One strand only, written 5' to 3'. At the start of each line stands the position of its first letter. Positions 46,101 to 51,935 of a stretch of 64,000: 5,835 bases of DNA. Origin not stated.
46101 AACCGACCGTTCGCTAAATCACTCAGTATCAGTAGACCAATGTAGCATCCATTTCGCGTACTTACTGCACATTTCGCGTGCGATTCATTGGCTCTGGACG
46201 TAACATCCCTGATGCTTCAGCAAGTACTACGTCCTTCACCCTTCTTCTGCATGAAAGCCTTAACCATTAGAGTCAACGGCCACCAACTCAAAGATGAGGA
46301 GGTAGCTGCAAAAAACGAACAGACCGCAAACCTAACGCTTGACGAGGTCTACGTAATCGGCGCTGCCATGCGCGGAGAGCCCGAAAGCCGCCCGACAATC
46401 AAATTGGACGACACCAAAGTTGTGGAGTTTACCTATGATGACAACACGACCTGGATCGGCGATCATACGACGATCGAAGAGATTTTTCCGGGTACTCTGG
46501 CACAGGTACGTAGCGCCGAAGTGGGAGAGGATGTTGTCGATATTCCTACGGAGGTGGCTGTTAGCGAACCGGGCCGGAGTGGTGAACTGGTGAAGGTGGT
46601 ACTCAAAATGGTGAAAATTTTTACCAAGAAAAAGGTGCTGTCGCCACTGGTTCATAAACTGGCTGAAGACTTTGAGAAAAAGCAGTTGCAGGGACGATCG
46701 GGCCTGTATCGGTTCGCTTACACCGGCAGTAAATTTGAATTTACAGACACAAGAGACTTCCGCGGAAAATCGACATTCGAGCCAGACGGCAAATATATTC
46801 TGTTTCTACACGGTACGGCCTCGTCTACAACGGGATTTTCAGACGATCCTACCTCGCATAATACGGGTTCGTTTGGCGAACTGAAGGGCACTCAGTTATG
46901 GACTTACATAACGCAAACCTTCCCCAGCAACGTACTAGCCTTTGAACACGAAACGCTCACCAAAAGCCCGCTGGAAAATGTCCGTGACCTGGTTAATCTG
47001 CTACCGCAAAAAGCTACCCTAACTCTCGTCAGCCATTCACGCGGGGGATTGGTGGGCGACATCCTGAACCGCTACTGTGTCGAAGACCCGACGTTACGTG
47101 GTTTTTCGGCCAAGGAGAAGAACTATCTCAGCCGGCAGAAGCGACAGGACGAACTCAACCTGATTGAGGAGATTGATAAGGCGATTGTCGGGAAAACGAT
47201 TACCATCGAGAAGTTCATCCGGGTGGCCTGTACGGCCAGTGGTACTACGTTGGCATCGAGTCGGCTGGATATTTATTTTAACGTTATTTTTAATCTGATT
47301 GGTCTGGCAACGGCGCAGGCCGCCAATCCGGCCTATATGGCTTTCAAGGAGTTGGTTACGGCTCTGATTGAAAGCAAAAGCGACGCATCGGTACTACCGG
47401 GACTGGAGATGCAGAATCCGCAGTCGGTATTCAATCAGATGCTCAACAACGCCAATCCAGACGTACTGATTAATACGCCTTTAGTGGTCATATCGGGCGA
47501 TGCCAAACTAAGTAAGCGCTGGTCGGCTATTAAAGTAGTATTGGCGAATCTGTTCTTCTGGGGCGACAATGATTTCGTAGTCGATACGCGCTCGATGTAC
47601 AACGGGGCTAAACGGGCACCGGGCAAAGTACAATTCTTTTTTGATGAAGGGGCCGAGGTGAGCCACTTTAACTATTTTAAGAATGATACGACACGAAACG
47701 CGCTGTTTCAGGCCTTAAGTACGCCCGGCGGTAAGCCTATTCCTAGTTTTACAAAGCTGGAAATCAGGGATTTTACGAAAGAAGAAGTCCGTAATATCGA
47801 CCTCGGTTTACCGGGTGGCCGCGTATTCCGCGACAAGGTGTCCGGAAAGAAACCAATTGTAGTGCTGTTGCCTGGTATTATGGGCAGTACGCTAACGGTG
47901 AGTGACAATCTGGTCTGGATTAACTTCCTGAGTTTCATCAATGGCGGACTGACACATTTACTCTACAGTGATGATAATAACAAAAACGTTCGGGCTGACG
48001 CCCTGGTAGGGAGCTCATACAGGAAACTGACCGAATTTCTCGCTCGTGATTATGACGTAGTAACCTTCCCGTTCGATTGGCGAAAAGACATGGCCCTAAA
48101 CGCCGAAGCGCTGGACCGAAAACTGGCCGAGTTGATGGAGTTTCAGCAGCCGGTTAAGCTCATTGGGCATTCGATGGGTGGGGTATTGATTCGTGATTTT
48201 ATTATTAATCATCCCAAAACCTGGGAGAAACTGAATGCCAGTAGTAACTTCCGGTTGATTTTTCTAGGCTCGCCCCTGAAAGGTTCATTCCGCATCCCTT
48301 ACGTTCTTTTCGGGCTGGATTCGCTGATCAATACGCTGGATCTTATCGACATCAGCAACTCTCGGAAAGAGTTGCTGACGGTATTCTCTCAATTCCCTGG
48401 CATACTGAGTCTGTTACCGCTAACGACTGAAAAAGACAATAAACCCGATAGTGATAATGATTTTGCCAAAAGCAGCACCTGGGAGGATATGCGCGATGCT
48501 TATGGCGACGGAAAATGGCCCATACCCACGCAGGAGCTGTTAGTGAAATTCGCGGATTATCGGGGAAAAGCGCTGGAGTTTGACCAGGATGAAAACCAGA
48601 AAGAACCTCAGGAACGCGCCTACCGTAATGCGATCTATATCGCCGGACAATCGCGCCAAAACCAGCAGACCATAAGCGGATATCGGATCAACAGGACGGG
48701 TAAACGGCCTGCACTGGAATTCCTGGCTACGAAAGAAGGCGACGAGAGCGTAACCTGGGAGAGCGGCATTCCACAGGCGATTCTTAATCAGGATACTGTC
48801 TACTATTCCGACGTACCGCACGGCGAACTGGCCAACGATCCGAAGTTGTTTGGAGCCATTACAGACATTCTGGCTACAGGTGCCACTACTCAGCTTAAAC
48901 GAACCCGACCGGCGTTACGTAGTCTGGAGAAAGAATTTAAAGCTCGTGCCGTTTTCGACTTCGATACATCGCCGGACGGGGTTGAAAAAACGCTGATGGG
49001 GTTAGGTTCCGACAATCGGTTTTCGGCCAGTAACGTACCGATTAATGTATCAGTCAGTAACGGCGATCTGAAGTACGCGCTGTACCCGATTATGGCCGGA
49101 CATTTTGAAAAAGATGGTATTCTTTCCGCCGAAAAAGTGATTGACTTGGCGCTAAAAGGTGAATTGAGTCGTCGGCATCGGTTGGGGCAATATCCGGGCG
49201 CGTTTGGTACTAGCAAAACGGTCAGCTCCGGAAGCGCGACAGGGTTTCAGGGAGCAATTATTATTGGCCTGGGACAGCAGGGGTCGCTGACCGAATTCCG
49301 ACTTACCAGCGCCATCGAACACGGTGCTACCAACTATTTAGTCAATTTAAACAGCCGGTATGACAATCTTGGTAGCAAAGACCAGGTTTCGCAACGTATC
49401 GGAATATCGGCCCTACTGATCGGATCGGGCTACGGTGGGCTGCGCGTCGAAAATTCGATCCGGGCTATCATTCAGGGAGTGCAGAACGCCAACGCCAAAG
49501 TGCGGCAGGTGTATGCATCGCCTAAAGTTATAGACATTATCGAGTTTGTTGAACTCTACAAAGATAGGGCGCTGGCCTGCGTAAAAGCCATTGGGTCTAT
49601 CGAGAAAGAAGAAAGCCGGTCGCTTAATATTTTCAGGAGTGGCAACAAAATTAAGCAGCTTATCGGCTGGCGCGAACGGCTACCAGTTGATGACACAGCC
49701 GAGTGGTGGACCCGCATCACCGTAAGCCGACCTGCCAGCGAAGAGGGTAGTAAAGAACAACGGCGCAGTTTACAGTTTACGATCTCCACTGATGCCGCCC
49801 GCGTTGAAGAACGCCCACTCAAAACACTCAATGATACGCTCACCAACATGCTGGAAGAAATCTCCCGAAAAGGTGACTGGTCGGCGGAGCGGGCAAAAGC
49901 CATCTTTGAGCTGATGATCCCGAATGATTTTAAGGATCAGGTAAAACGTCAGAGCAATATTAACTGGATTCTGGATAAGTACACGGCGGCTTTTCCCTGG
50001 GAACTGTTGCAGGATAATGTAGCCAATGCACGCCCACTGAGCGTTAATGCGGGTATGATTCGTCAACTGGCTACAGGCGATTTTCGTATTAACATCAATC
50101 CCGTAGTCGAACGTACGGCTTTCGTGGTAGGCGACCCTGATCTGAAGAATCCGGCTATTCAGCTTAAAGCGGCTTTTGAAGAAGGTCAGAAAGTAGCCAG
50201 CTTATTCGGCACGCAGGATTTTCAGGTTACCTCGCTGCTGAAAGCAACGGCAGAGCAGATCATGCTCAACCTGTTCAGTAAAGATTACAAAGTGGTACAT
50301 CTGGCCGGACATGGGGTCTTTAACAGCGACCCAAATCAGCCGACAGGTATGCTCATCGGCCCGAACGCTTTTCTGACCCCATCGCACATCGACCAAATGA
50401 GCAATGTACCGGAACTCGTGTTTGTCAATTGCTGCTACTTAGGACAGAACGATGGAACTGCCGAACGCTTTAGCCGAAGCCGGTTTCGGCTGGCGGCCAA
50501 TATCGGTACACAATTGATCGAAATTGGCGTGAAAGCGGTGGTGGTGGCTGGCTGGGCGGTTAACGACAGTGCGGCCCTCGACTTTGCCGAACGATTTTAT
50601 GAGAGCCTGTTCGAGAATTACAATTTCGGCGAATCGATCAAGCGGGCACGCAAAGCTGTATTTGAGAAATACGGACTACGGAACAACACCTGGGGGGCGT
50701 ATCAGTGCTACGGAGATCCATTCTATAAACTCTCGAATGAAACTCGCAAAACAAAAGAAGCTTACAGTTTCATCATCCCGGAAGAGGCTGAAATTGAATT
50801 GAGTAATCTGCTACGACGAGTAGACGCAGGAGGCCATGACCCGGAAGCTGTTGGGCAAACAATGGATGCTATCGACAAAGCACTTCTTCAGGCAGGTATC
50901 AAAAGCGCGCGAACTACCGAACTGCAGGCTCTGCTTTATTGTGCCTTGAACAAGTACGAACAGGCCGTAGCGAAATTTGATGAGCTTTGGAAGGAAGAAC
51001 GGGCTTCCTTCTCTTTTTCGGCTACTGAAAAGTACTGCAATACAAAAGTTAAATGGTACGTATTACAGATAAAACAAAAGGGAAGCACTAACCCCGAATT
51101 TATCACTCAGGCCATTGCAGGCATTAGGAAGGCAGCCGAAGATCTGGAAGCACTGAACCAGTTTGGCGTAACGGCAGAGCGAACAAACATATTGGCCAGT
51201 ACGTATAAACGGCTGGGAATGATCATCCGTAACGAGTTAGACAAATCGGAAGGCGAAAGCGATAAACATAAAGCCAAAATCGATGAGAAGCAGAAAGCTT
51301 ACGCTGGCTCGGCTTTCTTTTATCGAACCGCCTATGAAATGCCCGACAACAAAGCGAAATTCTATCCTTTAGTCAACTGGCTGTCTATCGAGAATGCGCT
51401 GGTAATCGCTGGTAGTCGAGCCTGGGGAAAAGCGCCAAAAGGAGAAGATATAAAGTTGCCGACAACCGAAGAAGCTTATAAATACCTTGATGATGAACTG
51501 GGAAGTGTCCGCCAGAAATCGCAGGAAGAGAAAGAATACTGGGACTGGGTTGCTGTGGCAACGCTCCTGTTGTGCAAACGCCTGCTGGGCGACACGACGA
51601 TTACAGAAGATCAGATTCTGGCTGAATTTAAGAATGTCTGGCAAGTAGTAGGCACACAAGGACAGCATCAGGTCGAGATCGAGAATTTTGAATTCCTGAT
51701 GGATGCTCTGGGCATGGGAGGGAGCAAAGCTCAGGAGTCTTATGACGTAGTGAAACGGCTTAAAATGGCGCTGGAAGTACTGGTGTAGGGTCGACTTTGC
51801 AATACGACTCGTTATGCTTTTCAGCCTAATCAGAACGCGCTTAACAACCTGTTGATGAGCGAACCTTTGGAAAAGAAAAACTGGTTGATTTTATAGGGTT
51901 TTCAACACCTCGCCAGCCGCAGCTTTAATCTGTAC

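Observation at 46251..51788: Stand-alone double-lipase / caspase-like (CHAT) / helical-sensor giant: candidate one-gene proteolytic defence or cell-death system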

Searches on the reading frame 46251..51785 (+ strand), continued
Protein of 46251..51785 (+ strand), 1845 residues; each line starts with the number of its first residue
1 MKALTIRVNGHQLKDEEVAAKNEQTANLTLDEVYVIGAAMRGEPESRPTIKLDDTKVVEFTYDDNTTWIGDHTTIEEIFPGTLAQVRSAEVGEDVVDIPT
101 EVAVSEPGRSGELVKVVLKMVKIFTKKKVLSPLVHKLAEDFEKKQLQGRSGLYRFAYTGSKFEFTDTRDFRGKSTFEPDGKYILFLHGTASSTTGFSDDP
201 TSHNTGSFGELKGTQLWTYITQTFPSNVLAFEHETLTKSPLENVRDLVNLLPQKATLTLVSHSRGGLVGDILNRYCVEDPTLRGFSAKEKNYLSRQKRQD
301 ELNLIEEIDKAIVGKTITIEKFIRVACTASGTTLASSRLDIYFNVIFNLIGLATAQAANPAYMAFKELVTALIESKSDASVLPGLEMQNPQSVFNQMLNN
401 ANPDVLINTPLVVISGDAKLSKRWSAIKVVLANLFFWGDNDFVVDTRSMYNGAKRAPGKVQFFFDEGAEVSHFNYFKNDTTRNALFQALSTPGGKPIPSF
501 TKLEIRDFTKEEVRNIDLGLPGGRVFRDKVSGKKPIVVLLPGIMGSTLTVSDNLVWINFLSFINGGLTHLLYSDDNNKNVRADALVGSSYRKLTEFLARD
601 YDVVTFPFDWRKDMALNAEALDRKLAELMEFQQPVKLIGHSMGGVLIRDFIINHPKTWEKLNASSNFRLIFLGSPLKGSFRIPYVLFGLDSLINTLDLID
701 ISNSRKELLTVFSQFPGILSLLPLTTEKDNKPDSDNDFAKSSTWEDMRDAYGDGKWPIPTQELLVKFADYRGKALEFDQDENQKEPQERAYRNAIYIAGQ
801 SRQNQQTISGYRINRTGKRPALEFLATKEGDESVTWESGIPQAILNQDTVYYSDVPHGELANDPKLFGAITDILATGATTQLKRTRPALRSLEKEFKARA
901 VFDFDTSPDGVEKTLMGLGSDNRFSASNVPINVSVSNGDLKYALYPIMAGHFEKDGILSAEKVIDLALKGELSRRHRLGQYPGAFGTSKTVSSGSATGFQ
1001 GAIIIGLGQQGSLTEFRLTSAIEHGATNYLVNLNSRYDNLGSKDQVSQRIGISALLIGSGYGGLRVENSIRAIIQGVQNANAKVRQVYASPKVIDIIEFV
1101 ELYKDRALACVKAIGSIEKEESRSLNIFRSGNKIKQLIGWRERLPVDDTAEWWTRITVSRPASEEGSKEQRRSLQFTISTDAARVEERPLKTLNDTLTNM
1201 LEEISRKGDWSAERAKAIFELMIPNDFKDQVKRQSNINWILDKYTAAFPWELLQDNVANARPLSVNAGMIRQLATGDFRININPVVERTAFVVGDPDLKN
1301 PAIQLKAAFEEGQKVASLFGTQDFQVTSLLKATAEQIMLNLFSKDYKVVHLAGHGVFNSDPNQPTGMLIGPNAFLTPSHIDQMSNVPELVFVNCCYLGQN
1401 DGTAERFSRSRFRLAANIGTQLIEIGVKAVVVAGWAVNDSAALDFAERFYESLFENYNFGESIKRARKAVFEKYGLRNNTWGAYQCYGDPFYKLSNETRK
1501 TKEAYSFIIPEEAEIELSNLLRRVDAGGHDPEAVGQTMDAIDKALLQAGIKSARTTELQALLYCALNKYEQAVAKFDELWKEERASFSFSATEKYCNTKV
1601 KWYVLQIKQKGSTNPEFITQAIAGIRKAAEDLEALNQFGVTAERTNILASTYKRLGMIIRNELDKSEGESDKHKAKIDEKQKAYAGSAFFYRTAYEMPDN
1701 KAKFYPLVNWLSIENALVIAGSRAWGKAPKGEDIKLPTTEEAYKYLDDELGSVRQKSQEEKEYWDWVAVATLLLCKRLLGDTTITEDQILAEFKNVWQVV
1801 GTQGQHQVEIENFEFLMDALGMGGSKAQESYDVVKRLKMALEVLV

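Call 106: find_encoding_contigs(protein=P0021, flank=10000, max_places=1)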
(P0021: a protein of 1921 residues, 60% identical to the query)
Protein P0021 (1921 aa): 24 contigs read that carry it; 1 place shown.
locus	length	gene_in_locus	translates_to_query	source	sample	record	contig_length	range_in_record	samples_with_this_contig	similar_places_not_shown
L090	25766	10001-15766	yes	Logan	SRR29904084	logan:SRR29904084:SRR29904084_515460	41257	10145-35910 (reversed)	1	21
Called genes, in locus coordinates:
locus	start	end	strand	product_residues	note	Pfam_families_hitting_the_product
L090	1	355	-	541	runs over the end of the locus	-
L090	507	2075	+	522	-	PF00884:Sulfatase, PF01663:Phosphodiest, PF16347:SGSH_C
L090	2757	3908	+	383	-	PF13271:DUF4062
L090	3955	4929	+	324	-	PF00158:Sigma54_activat (faint), PF01078:Mg_chelatase (faint), PF13191:AAA_16 (weak), PF00004:AAA, PF07724:AAA_2 (faint), PF07728:AAA_5, PF13401:AAA_22 (weak)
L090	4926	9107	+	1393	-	PF13431:TPR_17 (faint), PF14559:TPR_19 (faint), PF00515:TPR_1 (faint), PF07719:TPR_2 (faint), PF12895:ANAPC3 (faint), PF13181:TPR_8 (faint), PF13432:TPR_16, PF13414:TPR_11 (weak)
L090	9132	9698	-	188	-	PF11860:Muramidase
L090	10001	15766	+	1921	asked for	PF24096:DUF7379, PF02450:LCAT, PF12770:CHAT, PF20308:TPR-S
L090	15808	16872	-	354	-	-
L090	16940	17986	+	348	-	PF06283:ThuA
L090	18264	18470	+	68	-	-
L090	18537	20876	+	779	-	-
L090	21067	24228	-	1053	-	PF13620:CarboxypepD_reg, PF13715:CarbopepD_reg_2, PF25183:OMP_b-brl_4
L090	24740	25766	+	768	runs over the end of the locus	PF08448:PAS_4 (faint), PF00989:PAS, PF13188:PAS_8 (faint), PF13426:PAS_9, PF08447:PAS_3, PF00512:HisKA, PF02518:HATPase_c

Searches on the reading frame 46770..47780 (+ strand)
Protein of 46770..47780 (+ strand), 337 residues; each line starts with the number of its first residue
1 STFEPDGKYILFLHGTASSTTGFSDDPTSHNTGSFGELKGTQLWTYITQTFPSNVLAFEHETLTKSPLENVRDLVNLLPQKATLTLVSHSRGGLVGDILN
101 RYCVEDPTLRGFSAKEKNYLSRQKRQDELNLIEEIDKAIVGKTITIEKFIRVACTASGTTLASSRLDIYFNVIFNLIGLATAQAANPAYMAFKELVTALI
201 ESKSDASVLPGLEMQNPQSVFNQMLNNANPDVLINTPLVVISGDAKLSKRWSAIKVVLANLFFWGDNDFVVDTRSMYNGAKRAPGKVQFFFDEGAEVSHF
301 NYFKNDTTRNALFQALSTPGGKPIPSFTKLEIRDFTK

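Call 57: search_solved_structures(query=window:46770-47780:+, max_evalue=10, show_alignments=4)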
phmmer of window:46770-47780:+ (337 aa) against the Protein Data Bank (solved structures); distinct sequences matched with E-value up to 10: 0.
